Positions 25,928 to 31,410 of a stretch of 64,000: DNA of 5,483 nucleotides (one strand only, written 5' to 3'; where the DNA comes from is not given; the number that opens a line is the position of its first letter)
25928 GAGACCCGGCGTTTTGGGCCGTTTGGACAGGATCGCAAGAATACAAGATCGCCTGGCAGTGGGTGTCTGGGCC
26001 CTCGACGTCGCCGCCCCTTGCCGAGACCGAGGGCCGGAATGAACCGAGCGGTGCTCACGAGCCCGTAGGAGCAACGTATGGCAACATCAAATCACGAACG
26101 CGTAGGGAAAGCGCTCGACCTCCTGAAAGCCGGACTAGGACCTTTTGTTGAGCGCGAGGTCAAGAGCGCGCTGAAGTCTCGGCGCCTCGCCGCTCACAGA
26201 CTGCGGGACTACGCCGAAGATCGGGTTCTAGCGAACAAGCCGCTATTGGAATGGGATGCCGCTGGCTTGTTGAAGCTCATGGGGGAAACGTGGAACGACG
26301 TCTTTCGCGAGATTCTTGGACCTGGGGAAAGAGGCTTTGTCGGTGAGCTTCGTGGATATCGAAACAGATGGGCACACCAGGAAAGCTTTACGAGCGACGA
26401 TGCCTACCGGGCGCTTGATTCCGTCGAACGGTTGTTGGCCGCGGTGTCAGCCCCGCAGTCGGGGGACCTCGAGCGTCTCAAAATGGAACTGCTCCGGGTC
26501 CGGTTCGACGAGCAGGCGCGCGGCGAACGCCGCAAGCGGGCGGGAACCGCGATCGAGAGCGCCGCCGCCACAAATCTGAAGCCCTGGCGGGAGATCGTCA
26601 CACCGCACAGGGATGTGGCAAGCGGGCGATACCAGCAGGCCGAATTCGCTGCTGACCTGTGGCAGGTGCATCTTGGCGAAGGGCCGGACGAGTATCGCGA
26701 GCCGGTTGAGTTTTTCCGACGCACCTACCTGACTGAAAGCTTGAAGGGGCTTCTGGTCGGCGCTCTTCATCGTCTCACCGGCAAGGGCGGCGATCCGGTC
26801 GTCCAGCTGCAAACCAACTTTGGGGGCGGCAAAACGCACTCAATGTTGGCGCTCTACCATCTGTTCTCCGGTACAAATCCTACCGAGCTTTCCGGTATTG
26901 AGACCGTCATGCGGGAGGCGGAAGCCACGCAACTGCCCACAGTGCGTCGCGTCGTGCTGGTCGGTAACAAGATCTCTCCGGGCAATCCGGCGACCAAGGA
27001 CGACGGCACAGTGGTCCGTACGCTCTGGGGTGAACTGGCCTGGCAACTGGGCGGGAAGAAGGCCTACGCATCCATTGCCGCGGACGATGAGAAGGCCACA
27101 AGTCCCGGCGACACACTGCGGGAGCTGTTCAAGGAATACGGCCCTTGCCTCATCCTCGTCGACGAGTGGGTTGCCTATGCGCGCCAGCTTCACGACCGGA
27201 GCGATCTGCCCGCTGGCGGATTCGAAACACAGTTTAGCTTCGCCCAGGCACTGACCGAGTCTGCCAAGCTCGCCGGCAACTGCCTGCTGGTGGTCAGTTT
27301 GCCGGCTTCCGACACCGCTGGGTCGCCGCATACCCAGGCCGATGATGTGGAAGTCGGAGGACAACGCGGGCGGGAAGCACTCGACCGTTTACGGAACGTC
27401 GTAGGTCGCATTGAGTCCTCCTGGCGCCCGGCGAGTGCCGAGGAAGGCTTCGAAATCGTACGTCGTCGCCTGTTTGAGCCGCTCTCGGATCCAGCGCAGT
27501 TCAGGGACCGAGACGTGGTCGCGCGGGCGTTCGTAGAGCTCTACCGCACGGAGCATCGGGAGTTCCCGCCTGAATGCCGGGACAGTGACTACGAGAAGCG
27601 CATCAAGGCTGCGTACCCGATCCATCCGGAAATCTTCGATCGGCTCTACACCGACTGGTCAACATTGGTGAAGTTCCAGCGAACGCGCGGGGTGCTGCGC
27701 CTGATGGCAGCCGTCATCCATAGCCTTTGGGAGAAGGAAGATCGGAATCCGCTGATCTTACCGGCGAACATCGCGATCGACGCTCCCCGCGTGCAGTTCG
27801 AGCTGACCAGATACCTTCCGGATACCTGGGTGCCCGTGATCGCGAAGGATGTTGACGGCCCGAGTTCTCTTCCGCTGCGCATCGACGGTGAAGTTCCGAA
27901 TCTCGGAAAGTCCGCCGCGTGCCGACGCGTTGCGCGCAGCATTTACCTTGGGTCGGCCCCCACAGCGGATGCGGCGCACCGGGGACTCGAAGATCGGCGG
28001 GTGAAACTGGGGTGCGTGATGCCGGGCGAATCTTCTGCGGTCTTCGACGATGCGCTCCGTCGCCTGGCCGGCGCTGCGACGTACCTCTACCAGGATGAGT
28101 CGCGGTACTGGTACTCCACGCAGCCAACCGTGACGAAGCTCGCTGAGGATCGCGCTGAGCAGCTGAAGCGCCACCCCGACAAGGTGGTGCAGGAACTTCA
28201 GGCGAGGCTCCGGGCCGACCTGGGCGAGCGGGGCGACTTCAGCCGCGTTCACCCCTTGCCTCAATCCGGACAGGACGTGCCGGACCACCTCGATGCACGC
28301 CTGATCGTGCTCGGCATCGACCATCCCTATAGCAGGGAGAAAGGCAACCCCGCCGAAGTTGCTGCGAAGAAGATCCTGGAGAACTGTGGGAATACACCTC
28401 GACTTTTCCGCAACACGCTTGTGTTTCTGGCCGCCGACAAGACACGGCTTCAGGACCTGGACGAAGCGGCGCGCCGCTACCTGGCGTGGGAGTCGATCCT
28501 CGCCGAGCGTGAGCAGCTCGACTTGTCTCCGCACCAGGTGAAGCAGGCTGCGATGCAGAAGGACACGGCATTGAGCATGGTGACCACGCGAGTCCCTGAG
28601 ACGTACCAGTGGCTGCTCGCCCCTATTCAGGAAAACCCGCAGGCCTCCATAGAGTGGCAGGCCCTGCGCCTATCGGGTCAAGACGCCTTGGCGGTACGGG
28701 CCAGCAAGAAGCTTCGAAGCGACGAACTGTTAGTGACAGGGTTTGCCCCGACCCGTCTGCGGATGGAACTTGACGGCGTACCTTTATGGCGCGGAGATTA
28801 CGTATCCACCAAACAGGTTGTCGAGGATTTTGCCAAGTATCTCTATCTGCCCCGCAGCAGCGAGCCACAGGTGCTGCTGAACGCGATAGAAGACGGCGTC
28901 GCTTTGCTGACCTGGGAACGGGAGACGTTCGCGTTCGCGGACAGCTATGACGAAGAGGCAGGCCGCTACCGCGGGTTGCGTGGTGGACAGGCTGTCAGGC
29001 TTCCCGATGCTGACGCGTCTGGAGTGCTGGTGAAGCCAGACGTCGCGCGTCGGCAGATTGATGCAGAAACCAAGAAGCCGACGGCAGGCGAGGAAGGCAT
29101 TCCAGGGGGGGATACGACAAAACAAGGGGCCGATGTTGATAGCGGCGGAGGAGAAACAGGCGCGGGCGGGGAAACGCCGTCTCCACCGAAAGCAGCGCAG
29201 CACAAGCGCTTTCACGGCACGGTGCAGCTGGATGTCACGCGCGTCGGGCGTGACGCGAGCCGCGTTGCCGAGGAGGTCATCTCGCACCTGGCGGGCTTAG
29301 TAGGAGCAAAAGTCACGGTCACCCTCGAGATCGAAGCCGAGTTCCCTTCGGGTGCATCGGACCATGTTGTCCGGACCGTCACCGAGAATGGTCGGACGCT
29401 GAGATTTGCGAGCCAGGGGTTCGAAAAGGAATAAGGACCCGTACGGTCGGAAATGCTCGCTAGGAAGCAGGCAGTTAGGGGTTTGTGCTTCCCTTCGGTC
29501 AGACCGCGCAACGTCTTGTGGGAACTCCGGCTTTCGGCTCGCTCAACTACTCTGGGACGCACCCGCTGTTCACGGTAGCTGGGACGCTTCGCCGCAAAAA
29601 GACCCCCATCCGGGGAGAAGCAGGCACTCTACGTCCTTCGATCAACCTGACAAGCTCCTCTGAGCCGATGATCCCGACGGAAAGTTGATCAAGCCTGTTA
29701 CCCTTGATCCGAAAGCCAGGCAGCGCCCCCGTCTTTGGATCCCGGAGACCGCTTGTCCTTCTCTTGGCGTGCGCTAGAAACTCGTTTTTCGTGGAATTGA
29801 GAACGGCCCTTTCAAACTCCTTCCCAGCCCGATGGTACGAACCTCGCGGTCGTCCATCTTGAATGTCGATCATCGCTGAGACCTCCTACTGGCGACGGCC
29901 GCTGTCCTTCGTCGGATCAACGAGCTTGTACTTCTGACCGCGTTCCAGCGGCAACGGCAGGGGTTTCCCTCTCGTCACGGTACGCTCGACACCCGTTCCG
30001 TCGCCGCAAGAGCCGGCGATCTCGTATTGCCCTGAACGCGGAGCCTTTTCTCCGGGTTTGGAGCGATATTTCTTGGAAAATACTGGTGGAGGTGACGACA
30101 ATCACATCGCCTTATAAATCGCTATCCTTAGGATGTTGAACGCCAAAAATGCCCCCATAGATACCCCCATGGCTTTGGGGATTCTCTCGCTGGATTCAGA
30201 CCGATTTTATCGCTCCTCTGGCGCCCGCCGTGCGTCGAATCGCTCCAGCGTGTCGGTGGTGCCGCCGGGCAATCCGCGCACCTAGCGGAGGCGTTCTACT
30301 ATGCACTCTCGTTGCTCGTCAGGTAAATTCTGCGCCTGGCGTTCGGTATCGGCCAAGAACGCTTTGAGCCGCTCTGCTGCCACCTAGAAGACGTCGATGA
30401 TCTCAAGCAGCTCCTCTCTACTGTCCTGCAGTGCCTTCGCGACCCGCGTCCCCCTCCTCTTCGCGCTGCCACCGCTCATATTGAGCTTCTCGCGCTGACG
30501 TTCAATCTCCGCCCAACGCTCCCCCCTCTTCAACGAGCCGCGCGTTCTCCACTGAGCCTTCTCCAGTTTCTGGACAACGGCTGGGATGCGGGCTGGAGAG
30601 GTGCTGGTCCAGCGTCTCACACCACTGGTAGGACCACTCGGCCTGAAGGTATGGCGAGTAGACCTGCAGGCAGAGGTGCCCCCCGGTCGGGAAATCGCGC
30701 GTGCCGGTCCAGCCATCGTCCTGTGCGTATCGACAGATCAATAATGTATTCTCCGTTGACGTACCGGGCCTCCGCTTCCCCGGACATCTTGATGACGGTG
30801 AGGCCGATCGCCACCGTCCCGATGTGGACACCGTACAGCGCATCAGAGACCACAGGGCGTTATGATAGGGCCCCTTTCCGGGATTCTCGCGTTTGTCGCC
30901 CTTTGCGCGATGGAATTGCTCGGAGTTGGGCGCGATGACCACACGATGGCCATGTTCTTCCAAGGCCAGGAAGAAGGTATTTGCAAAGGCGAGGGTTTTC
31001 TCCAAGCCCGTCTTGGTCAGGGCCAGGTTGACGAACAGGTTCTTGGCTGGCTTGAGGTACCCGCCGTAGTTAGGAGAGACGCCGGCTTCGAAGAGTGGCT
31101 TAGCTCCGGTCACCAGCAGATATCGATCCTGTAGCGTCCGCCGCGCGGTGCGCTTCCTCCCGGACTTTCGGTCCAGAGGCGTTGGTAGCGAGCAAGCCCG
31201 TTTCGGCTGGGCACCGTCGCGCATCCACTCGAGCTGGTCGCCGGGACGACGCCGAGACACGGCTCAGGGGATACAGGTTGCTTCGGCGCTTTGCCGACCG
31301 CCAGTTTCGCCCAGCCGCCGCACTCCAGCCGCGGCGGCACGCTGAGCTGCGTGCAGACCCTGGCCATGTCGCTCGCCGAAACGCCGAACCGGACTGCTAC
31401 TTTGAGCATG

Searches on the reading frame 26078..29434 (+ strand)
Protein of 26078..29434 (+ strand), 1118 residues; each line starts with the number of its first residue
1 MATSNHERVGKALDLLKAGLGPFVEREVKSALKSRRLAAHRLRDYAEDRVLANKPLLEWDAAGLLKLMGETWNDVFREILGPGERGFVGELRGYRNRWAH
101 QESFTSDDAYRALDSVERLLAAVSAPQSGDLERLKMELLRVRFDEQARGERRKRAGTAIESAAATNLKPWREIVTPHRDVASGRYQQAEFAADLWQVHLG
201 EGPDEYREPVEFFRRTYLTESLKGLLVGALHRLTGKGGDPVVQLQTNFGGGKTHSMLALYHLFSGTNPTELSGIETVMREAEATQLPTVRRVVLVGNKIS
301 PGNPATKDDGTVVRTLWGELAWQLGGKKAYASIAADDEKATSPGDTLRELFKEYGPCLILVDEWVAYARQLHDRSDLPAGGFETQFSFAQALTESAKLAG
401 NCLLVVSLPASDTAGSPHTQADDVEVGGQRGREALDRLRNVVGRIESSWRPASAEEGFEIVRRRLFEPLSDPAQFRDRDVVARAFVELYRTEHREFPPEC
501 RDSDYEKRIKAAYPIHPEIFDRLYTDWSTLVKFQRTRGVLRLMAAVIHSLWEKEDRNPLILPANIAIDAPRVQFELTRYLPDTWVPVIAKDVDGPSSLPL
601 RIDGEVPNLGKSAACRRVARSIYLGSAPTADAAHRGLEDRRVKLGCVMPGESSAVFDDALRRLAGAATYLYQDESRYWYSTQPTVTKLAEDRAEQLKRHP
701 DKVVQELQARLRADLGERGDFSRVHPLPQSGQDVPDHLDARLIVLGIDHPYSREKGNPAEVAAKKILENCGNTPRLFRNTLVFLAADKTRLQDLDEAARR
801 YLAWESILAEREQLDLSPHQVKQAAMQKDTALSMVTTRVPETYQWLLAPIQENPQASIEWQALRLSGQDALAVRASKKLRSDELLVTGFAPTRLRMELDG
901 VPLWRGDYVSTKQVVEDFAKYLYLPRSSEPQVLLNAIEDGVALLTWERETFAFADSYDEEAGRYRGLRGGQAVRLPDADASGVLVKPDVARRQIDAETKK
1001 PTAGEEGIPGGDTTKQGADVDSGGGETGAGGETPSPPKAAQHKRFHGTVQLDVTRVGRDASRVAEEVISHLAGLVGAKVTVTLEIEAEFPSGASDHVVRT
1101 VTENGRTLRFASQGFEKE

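Call 17: search_protein_families(library=padloc, proteins=[window:26078-29434:+], max_evalue=0.01)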
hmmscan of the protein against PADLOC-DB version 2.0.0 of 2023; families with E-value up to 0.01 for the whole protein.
window:26078-29434:+ (1118 aa): 2 families
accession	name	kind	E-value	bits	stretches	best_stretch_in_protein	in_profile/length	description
PDLC00662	HmaC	-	0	1172.5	1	166-1116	2-940/941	AAA+ ATPase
PDLC02192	DUF499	-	1.4e-44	150.2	1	210-864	36-643/1022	-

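Call 60: search_protein_families(library=ncbifam, proteins=[window:26078-29434:+], max_evalue=0.01)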
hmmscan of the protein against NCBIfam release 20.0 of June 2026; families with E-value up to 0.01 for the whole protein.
window:26078-29434:+ (1118 aa): 1 family
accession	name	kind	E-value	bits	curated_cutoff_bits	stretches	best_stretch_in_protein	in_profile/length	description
NF042962.1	DUF499_antiphage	equivalog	4.8e-52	177.1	1200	1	209-864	35-641/1025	anti-phage-associated DUF499 domain-containing protein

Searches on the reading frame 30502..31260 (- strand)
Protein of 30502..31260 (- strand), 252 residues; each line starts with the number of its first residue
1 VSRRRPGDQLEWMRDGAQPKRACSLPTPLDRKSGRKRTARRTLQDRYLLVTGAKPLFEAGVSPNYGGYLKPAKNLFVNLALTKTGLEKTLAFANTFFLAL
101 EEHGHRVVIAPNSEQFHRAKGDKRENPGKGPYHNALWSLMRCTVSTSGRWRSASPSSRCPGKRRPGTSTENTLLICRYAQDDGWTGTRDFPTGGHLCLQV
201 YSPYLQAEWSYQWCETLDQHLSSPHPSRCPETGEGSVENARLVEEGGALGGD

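Call 17: search_protein_families(library=padloc, proteins=[window:30502-31260:-], max_evalue=0.01)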
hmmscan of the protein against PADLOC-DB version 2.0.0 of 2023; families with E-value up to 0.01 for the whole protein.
window:30502-31260:- (252 aa): 0 families

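Call 30: search_protein_families(library=pfam, proteins=[window:30502-31260:-], max_evalue=0.01)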
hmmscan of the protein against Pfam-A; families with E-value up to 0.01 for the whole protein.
window:30502-31260:- (252 aa): 0 families
